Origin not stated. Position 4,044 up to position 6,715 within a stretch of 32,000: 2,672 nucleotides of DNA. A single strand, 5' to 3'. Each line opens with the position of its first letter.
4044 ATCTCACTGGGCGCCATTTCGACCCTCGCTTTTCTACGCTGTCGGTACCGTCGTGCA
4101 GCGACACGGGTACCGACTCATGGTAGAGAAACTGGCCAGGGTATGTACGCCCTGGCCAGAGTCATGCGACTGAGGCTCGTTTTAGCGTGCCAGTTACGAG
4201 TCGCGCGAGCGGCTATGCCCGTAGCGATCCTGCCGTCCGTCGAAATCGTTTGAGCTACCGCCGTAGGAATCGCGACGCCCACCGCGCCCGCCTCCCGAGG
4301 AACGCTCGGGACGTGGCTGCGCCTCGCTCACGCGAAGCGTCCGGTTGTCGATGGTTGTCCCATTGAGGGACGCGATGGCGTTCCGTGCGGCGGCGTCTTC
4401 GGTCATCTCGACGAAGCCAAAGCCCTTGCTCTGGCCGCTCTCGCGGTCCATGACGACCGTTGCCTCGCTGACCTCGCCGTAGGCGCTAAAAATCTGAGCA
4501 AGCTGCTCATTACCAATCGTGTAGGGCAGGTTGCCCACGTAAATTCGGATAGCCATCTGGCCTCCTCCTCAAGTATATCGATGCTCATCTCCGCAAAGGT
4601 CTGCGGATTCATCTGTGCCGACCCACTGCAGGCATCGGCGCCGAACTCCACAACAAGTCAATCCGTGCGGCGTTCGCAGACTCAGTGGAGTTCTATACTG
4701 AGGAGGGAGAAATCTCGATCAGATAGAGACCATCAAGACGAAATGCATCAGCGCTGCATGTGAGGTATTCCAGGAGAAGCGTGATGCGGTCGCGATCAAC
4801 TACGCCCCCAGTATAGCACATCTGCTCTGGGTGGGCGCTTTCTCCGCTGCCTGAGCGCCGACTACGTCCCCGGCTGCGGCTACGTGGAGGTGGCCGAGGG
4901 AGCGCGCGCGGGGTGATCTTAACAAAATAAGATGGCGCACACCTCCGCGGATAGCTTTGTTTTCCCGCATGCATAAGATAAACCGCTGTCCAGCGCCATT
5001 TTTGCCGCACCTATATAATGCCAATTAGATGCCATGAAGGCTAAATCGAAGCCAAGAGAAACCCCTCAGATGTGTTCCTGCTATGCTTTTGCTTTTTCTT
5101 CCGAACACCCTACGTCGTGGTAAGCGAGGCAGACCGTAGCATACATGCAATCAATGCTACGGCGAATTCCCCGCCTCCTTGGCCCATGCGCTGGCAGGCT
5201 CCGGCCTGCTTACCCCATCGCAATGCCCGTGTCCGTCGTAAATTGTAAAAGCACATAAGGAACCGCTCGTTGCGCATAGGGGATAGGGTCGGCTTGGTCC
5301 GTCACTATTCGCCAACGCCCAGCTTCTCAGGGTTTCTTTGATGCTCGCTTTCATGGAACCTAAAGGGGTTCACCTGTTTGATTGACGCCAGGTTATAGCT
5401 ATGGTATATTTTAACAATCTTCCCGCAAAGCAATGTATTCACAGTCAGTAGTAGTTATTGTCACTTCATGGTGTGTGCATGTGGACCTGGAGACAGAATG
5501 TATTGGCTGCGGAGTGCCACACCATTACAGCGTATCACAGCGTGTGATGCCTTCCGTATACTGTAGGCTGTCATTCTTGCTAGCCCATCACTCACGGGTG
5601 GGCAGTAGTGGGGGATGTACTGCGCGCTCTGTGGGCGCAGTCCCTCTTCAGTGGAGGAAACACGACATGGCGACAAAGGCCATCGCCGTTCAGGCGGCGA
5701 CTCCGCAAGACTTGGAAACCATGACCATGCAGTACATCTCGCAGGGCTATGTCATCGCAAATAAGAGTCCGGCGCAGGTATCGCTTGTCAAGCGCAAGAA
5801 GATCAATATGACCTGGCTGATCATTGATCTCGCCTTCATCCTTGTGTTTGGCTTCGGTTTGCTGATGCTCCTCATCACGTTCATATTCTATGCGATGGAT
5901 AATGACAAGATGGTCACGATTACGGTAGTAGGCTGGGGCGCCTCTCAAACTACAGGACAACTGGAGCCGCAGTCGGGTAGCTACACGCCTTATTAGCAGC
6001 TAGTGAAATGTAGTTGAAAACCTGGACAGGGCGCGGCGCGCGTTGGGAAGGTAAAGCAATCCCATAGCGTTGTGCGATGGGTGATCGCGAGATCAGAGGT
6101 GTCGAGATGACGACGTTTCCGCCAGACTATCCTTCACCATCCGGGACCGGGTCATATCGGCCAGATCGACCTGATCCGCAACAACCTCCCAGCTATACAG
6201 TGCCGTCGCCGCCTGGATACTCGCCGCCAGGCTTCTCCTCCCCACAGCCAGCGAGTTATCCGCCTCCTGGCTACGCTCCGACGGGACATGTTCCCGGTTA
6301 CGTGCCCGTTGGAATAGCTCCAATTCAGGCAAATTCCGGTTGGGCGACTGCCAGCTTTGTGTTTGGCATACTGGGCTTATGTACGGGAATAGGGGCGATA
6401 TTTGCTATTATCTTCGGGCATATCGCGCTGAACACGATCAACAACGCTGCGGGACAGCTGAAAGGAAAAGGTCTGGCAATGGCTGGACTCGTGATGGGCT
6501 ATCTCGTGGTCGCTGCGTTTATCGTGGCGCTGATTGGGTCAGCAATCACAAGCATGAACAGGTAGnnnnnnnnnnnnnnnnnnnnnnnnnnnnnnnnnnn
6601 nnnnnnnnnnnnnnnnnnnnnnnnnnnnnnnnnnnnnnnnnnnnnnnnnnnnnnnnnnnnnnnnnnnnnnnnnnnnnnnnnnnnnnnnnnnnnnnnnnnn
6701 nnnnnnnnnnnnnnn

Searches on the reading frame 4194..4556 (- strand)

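Call 82: search_protein_families(library=pfam, proteins=[window:4194-4556:-], max_evalue=0.01)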
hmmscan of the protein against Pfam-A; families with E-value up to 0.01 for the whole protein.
window:4194-4556:- (120 aa): 3 families
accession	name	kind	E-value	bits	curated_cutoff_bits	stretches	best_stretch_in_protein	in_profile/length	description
PF00076.28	RRM_1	-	1.8e-23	82.6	20.7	1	5-75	1-70/70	RNA recognition motif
PF16842.11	RRM_occluded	-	2.8e-05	24.4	30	1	5-79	4-73/79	Occluded RNA-recognition motif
PF16367.11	RRM_7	-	0.0051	17.2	27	1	4-62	3-67/94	RNA recognition motif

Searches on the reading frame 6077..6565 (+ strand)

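Call 28: search_protein_families(library=pfam, proteins=[window:6077-6565:+], max_evalue=0.1)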
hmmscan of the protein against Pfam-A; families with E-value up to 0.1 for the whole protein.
window:6077-6565:+ (162 aa): 1 family
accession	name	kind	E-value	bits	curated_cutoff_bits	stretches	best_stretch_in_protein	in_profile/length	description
PF13828.11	DUF4190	-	1.1e-14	54.4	35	1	90-151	2-62/62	Domain of unknown function (DUF4190)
